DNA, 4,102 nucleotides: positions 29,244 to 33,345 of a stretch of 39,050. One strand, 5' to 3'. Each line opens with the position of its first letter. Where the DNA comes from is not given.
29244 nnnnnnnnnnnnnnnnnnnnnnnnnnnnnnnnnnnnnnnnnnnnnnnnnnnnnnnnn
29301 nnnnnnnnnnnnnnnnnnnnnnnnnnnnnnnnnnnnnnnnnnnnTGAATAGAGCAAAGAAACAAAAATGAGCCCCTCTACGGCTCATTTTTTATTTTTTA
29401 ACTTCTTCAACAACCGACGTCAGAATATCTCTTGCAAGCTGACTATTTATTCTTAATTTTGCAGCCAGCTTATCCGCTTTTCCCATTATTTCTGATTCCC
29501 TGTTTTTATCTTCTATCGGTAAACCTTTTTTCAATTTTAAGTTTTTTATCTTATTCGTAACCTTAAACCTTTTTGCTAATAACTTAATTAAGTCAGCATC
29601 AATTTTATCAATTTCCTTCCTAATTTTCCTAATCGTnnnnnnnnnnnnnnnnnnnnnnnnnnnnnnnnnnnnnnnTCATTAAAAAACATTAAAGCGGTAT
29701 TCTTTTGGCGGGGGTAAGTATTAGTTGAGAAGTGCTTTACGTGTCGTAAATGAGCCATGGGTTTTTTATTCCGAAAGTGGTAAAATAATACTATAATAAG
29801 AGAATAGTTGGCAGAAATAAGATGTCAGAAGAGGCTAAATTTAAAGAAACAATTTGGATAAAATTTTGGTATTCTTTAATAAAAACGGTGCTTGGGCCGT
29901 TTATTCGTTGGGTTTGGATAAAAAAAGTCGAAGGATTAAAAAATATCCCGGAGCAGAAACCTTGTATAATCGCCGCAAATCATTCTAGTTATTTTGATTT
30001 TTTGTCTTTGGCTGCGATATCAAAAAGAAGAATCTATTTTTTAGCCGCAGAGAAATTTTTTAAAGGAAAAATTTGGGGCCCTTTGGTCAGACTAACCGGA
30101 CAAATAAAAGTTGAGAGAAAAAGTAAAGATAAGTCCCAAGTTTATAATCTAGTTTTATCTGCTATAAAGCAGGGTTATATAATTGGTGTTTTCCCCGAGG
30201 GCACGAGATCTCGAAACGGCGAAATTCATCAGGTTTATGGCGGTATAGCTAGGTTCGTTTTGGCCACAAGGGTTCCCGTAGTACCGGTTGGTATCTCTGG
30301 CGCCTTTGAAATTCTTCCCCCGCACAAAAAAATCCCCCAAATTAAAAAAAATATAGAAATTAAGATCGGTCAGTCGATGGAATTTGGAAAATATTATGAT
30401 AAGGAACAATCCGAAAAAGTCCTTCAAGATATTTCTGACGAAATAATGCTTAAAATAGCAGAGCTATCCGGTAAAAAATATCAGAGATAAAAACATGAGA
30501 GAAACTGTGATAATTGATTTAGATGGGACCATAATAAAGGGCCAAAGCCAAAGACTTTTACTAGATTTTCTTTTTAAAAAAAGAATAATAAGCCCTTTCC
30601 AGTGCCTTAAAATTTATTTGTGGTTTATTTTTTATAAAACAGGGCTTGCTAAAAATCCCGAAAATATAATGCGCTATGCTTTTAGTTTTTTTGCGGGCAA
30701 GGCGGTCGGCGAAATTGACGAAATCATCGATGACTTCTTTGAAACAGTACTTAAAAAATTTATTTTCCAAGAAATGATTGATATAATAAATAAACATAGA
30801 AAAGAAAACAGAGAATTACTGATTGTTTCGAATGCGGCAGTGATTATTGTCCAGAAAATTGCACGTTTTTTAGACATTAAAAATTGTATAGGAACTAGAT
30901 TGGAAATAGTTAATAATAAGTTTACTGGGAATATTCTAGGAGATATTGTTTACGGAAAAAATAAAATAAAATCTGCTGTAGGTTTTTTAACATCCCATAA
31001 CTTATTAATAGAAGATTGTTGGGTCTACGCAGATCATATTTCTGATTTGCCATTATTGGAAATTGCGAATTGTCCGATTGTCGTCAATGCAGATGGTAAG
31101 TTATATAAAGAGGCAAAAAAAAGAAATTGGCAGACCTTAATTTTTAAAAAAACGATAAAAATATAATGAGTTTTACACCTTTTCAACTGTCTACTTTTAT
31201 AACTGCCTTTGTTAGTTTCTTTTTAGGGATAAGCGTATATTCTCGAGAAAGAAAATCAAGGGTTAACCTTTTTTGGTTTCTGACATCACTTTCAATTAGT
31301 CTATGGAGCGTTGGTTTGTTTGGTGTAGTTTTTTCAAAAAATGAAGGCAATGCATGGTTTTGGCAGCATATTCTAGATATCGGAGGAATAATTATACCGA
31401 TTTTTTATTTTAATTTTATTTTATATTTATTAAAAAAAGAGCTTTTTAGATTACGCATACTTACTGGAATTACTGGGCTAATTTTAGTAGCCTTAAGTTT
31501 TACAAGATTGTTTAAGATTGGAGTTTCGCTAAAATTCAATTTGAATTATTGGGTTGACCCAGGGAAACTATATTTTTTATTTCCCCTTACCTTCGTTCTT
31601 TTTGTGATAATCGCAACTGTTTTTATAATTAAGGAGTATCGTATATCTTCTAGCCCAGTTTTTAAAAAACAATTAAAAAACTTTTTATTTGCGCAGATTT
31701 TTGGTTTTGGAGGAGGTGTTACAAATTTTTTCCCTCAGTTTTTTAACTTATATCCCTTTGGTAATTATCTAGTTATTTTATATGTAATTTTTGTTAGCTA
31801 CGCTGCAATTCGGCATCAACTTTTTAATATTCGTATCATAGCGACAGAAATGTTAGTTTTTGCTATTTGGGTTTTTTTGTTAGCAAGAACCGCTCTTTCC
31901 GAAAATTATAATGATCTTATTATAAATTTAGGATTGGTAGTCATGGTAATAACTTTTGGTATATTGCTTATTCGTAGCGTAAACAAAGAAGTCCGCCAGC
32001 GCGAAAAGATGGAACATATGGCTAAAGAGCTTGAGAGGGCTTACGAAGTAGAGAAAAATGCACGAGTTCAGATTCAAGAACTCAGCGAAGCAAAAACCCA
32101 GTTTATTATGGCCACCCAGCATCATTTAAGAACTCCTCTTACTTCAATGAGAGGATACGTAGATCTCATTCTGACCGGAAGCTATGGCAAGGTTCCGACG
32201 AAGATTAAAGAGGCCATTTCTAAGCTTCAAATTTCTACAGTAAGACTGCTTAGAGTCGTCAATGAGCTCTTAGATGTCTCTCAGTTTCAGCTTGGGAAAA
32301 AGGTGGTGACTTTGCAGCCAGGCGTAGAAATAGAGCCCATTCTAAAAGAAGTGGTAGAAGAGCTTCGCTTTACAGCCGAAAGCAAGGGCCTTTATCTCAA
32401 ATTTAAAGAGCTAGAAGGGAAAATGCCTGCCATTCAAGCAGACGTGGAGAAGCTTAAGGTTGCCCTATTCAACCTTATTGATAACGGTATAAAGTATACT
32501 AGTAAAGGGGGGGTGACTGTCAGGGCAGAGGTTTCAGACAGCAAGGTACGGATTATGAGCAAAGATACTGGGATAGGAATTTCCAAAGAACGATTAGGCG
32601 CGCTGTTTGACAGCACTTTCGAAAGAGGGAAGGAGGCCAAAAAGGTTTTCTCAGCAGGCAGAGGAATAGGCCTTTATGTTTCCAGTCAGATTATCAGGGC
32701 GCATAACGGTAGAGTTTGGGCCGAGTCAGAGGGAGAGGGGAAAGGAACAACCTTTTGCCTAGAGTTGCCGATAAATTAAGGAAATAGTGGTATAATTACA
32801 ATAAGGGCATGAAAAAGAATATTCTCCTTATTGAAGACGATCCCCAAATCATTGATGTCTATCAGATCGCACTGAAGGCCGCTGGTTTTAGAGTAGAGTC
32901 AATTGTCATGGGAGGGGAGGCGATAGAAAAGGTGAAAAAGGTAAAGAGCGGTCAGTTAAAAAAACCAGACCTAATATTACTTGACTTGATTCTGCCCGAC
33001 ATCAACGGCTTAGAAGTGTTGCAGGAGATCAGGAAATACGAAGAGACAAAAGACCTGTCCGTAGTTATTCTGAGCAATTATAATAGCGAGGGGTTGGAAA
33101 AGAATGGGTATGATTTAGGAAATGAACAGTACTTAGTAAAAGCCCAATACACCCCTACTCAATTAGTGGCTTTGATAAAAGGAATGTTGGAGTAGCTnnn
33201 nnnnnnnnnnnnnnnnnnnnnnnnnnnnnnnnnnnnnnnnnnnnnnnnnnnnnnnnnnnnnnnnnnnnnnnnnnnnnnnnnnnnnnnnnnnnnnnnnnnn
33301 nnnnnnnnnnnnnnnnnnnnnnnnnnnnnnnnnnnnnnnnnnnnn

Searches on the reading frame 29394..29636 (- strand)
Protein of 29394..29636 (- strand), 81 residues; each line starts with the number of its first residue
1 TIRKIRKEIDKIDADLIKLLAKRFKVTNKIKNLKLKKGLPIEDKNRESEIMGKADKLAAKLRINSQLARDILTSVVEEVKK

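Call 87: search_protein_families(library=pfam, proteins=[window:29394-29636:-], max_evalue=0.001)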
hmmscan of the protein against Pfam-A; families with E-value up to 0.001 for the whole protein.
window:29394-29636:- (81 aa): 1 family
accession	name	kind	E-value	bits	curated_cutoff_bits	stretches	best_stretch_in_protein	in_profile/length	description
PF01817.26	CM_2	-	7.3e-17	61.8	27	1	5-80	1-76/80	Chorismate mutase type II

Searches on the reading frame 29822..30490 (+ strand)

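Call 16: search_protein_families(library=pfam, proteins=[window:29822-30490:+], max_evalue=0.001)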
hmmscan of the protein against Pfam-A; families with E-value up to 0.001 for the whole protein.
window:29822-30490:+ (222 aa): 1 family
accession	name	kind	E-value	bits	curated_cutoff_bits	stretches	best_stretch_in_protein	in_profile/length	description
PF01553.26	Acyltransferase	-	1.6e-31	109.3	23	1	35-159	3-132/132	Acyltransferase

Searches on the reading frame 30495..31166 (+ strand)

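Call 16: search_protein_families(library=pfam, proteins=[window:30495-31166:+], max_evalue=0.001)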
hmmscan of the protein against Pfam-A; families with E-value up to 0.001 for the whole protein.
window:30495-31166:+ (223 aa): 2 families
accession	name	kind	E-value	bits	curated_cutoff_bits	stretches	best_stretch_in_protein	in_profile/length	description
PF12710.13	HAD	-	2.2e-32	113.5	27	1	5-189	1-189/189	haloacid dehalogenase-like hydrolase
PF00702.32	Hydrolase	-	0.00012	23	26.4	1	4-132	3-141/191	haloacid dehalogenase-like hydrolase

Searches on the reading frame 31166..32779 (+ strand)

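Call 16: search_protein_families(library=pfam, proteins=[window:31166-32779:+], max_evalue=0.001)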
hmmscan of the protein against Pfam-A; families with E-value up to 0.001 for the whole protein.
window:31166-32779:+ (537 aa): 3 families
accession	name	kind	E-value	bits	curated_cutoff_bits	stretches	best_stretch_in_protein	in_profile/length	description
PF02518.31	HATPase_c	-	2.4e-22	79.9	26.4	1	426-536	2-109/111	Histidine kinase-, DNA gyrase B-, and HSP90-like ATPase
PF00512.31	HisKA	-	2.2e-12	47.2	26.9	1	309-375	1-64/66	His Kinase A (phospho-acceptor) domain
PF16927.11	HisKA_7TM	-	3.2e-11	43.9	28.6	1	10-222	2-222/224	N-terminal 7TM region of histidine kinase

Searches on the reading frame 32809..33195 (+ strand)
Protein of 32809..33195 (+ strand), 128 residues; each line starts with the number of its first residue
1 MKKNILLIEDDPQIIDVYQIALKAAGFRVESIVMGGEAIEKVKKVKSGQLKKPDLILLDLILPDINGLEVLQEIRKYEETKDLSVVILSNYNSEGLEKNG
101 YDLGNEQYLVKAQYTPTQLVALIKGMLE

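Call 80: search_protein_families(library=pfam, proteins=[window:32809-33195:+], max_evalue=0.0001)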
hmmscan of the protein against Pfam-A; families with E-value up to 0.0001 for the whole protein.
window:32809-33195:+ (128 aa): 1 family
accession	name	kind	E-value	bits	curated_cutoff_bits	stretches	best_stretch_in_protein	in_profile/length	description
PF00072.30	Response_reg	-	3.8e-19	69.3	30.2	1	5-123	1-110/111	Response regulator receiver domain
